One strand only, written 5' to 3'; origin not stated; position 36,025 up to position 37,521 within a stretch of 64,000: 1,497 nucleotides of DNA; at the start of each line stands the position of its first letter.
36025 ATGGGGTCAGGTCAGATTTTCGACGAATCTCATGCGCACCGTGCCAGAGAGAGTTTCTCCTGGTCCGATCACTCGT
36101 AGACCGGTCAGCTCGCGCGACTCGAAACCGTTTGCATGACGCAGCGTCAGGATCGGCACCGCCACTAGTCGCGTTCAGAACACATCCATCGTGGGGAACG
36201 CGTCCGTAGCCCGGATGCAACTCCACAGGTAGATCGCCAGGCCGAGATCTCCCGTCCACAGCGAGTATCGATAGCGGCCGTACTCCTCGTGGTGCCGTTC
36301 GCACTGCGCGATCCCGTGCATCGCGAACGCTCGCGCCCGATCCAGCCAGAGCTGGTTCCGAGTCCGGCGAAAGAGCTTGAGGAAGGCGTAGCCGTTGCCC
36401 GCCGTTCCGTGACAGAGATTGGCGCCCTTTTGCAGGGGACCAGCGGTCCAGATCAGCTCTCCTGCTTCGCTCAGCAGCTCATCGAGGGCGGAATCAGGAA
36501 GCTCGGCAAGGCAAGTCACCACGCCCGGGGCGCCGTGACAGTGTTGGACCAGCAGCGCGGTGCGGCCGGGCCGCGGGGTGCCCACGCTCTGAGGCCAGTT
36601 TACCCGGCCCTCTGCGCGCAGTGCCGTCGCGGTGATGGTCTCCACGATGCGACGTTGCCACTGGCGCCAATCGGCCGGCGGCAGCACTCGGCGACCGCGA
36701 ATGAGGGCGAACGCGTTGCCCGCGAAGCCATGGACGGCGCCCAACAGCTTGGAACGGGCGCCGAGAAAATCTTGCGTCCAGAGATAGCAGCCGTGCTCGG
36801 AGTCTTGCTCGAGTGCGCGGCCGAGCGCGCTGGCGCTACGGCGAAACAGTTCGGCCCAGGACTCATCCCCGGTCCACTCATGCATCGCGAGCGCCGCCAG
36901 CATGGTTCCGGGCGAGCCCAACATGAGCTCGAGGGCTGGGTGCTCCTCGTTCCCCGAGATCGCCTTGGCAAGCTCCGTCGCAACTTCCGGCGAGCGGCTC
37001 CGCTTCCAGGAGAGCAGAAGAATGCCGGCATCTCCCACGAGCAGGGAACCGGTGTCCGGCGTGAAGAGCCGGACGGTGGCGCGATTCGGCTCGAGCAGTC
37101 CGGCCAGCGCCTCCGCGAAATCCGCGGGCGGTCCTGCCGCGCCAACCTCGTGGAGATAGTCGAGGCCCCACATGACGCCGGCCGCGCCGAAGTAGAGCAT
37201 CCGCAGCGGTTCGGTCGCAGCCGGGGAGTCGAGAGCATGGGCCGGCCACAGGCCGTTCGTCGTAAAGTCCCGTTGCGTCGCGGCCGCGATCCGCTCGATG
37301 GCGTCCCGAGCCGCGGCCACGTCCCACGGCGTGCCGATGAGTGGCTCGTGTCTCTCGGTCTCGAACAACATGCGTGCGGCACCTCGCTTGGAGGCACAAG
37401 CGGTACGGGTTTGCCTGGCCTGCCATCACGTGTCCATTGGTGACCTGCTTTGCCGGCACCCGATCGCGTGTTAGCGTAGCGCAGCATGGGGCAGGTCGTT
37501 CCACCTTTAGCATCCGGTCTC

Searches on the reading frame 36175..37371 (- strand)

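Call 23: search_protein_families(library=ncbifam, proteins=[window:36175-37371:-], max_evalue=0.00001)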
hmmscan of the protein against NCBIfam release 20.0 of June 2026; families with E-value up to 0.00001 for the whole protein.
window:36175-37371:- (398 aa): 3 families
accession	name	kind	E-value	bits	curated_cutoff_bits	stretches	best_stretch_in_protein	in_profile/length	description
NF038150.1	lanthi_synth_IV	equivalog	2.7e-23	82.2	650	1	20-358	471-809/851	class IV lanthionine synthetase LanL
TIGR03897.1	lanti_2_LanM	subfamily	5.8e-21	74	304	1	59-380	595-924/932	type 2 lanthipeptide synthetase LanM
NF038151.1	lanthi_synth_III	equivalog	1.2e-15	57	575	1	15-239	483-688/833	class III lanthionine synthetase LanKC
